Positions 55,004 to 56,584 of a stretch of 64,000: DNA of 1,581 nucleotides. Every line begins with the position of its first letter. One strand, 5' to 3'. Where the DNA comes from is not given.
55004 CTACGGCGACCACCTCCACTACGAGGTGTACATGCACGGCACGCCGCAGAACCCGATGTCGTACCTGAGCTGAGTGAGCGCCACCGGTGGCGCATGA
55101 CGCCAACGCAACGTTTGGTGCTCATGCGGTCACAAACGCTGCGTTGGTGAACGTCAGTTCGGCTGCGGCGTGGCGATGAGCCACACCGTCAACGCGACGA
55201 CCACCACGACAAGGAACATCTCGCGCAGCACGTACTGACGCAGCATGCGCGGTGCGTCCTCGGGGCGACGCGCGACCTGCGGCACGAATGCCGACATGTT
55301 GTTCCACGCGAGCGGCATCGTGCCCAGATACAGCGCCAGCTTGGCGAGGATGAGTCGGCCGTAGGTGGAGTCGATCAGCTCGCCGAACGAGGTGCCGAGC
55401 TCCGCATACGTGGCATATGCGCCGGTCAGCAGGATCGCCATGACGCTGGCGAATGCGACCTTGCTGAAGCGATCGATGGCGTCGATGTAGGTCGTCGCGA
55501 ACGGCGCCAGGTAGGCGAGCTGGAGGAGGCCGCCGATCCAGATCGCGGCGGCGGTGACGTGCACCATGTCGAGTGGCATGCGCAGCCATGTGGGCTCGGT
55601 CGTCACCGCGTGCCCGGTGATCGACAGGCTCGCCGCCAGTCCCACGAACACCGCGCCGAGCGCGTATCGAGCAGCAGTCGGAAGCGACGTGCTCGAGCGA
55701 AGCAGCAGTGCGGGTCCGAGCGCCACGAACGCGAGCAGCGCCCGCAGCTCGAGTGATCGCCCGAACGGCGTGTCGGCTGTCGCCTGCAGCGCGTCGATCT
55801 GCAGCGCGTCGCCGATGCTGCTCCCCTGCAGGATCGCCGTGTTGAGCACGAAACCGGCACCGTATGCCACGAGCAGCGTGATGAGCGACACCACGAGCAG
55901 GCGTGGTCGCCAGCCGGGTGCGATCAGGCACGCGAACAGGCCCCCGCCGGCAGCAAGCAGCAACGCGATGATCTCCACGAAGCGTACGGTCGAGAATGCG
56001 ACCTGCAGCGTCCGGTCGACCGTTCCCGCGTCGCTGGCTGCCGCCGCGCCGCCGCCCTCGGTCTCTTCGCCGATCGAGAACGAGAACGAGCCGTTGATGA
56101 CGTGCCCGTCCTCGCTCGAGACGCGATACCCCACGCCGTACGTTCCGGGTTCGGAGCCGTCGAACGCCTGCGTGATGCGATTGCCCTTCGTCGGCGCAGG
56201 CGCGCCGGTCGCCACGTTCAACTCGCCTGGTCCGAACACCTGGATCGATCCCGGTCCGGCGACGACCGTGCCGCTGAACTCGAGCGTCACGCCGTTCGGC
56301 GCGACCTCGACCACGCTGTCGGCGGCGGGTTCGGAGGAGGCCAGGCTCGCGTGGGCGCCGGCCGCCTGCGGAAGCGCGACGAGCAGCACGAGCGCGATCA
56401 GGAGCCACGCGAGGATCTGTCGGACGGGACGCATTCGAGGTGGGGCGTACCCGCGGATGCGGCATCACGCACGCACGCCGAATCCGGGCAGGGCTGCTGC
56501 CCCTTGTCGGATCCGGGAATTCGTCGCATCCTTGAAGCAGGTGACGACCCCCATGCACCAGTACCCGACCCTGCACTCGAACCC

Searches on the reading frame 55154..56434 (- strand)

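Call 3: search_protein_families(library=pfam, proteins=[window:55154-56434:-], max_evalue=0.01)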
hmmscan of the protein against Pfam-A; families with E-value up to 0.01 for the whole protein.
window:55154-56434:- (426 aa): 2 families
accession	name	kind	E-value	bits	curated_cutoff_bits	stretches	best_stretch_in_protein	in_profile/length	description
PF04234.18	CopC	-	1.6e-20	74.3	23.3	1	28-121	1-92/92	CopC domain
PF05425.18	CopD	-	2.3e-19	70.1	32.1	1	319-419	3-105/105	Copper resistance protein D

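Call 4: search_protein_families(library=ncbifam, proteins=[window:55154-56434:-], max_evalue=0.01)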
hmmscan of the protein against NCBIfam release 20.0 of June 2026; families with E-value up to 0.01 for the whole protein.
window:55154-56434:- (426 aa): 3 families
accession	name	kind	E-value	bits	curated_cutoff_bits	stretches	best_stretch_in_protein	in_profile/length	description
NF033808.0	copper_CopD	equivalog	3.9e-33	115.3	195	1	146-425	3-294/295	copper homeostasis membrane protein CopD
NF033814.1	copper_CopC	equivalog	4.2e-16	59.3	95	1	20-121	3-106/107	copper homeostasis periplasmic binding protein CopC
NF007636.0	PRK10301.1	equivalog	2e-12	47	129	1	13-121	13-123/124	CopC domain-containing protein YobA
